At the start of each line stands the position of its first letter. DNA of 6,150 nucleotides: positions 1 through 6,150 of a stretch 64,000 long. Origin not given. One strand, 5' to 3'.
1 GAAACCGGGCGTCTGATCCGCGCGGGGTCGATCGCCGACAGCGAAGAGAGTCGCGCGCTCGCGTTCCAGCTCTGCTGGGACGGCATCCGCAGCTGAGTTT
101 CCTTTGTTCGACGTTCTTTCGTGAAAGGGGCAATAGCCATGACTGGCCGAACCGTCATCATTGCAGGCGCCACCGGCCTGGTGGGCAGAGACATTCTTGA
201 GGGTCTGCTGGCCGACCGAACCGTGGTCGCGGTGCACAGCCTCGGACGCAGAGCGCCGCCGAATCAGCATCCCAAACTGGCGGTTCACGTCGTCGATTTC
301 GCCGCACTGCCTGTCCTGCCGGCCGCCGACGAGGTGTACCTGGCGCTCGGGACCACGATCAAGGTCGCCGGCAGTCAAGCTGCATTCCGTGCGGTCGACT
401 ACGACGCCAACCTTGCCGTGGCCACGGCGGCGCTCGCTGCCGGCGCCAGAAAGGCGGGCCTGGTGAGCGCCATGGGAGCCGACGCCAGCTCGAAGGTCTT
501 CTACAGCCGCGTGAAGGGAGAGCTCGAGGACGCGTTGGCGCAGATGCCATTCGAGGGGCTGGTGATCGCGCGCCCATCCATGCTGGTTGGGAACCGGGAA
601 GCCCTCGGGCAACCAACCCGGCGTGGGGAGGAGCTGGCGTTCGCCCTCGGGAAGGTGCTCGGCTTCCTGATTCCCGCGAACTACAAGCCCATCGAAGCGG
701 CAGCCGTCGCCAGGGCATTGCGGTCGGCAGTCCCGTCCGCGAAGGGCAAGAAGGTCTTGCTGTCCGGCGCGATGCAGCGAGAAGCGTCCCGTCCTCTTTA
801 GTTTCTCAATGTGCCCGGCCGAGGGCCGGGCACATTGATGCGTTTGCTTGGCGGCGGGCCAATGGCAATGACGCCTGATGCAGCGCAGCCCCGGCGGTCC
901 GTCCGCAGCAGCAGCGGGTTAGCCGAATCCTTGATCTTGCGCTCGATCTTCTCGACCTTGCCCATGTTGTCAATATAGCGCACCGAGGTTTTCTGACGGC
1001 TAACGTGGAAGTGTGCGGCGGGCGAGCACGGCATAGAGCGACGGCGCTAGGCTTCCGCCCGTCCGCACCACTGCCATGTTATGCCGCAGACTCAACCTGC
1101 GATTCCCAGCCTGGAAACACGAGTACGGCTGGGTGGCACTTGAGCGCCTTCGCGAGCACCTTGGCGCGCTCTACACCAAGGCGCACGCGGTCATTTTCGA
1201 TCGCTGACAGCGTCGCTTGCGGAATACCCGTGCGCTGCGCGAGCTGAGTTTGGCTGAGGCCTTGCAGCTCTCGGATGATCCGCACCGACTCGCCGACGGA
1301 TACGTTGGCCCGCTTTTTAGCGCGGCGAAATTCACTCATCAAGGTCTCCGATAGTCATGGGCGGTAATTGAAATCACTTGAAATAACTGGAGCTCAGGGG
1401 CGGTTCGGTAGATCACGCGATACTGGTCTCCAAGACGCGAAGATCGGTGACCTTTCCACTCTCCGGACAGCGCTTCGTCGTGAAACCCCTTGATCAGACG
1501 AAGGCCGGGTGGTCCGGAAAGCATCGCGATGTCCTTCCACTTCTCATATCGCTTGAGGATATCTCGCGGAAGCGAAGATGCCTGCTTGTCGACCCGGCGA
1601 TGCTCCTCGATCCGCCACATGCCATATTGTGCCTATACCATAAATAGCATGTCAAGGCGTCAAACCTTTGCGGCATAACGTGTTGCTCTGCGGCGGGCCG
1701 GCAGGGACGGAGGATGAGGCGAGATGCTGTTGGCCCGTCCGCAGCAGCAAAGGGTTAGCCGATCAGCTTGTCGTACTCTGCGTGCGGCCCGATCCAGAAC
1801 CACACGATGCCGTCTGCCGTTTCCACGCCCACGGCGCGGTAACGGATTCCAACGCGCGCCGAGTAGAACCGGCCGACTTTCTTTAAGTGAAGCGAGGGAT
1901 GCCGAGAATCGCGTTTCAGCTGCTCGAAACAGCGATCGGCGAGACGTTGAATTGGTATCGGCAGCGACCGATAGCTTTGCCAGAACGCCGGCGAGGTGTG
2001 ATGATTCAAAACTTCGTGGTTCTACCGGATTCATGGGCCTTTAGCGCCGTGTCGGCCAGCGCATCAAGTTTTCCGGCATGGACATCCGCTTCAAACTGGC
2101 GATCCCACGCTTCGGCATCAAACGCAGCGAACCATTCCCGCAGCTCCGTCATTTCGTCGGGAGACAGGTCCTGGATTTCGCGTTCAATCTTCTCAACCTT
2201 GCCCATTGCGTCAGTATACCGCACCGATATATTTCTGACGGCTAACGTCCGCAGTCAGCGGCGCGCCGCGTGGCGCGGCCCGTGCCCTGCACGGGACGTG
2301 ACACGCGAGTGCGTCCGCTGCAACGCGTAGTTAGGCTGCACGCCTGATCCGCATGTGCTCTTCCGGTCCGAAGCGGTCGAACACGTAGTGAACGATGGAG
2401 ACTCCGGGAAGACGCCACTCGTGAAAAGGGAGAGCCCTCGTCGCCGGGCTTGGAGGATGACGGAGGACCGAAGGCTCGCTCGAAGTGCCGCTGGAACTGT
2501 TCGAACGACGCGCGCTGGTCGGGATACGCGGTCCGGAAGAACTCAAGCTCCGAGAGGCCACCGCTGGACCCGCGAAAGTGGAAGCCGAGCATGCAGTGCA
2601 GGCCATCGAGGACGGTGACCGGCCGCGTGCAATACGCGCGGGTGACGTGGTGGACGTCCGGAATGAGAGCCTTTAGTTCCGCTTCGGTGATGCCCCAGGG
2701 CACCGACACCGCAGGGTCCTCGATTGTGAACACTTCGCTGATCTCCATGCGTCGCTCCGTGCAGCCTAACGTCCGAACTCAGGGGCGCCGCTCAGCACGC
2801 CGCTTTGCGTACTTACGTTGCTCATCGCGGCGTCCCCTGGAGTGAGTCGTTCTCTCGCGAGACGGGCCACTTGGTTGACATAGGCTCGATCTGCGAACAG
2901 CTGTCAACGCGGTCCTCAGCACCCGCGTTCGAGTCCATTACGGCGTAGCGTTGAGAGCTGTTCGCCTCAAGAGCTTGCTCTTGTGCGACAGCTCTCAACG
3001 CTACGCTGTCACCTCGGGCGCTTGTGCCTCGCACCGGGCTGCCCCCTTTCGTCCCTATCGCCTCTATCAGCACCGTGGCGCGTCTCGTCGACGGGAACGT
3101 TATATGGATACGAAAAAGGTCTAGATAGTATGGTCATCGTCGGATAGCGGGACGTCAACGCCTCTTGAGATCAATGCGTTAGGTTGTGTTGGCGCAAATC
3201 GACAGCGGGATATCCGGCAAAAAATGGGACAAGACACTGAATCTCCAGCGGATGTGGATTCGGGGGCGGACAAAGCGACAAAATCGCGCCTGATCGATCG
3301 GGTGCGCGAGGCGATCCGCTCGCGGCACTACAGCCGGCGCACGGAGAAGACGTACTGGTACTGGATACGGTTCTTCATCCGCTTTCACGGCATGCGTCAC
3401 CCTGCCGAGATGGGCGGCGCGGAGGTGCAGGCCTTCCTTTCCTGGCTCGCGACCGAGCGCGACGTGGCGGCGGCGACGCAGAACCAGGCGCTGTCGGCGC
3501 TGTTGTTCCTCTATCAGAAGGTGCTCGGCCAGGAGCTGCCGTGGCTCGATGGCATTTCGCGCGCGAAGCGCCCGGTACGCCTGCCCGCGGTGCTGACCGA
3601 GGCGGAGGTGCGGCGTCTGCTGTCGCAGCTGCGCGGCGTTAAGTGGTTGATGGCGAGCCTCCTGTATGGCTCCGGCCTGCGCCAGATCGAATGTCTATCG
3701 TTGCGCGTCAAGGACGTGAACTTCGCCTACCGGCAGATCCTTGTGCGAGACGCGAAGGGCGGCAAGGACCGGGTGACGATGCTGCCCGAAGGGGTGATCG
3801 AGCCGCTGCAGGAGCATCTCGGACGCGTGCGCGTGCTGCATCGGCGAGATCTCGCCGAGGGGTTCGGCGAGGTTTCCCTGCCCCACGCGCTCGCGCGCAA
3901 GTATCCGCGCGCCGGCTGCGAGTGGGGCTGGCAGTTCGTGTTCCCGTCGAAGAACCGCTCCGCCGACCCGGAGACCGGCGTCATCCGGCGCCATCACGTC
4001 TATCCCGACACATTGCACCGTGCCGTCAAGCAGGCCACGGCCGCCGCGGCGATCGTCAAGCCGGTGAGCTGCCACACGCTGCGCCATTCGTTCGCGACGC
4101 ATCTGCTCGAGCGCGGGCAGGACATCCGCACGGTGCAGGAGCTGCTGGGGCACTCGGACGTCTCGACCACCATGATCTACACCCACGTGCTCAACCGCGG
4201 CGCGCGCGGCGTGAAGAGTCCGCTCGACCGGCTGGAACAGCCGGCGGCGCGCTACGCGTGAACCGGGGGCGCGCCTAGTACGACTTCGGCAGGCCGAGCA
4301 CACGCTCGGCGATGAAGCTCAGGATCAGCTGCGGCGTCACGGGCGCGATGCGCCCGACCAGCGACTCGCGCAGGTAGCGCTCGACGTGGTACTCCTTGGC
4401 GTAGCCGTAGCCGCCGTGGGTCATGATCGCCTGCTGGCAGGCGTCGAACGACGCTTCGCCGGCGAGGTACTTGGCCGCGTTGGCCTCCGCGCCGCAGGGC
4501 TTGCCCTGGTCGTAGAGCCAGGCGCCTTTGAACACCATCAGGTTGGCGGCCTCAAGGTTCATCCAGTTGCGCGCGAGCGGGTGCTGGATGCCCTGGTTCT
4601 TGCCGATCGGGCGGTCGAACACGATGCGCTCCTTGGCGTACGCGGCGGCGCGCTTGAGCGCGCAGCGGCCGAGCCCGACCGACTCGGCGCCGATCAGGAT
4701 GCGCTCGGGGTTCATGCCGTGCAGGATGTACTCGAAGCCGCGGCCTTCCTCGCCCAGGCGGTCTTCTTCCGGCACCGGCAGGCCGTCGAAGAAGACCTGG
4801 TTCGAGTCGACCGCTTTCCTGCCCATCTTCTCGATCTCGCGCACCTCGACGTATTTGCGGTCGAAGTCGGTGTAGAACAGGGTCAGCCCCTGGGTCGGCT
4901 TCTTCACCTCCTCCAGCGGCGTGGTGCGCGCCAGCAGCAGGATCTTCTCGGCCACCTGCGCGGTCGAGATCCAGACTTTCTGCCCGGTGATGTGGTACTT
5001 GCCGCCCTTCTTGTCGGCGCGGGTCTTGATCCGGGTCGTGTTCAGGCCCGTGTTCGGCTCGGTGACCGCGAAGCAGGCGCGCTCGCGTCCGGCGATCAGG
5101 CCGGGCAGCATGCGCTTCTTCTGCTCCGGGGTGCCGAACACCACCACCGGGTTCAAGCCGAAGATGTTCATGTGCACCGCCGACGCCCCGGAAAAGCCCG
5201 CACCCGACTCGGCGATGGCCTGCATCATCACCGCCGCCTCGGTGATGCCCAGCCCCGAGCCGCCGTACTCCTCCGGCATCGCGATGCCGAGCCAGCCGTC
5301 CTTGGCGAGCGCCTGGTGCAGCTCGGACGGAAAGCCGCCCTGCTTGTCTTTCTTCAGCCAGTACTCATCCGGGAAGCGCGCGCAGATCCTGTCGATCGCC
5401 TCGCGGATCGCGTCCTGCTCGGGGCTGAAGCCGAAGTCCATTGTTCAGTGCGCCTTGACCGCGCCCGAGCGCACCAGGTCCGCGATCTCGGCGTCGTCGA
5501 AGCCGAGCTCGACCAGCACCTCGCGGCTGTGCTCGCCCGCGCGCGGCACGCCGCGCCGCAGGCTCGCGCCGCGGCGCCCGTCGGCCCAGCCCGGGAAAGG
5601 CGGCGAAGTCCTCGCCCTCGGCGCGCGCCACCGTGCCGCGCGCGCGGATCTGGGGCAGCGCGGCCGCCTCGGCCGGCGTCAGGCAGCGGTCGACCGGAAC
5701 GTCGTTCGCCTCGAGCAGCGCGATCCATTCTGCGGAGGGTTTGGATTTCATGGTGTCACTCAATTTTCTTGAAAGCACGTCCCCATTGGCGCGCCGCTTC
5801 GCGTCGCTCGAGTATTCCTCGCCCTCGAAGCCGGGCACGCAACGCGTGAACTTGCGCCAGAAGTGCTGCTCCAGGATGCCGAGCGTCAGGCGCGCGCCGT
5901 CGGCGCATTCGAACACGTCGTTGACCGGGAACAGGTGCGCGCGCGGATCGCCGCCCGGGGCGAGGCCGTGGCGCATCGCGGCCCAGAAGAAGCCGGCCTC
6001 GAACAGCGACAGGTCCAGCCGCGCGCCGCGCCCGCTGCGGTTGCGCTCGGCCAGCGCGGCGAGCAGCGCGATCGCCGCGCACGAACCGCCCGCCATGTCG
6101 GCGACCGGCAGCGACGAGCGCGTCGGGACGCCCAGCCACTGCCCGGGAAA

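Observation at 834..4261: Complete chromosomal integron: intI, candidate attI and a five-cassette array with one homogeneous attC family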

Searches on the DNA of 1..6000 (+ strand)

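Call 5: search_rna_families(source=window, start=1, end=6000, threshold=evalue, max_evalue=1)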
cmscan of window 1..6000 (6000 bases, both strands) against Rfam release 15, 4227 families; matches with E-value up to 1: 1.
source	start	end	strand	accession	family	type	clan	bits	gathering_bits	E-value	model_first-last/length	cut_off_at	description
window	2940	3009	+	RF03857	mir-3129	Gene; miRNA;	-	24.2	90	0.19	10-73/82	no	mir-3129 microRNA precursor family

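Call 36: build_rna_model(alignment_id=A3, structure=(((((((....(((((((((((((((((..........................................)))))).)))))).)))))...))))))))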
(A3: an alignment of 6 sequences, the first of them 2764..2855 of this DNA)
Model R1 built from alignment A3 (6 sequences, 99 columns); structure: as given.
model positions 91; base pairs 24; branch points 0; effective number of sequences 3.58; information 0.627 bits per position. Calibrated on 0.2 Mb of random sequence (short: E-values are rough).
structure used (alignment columns):
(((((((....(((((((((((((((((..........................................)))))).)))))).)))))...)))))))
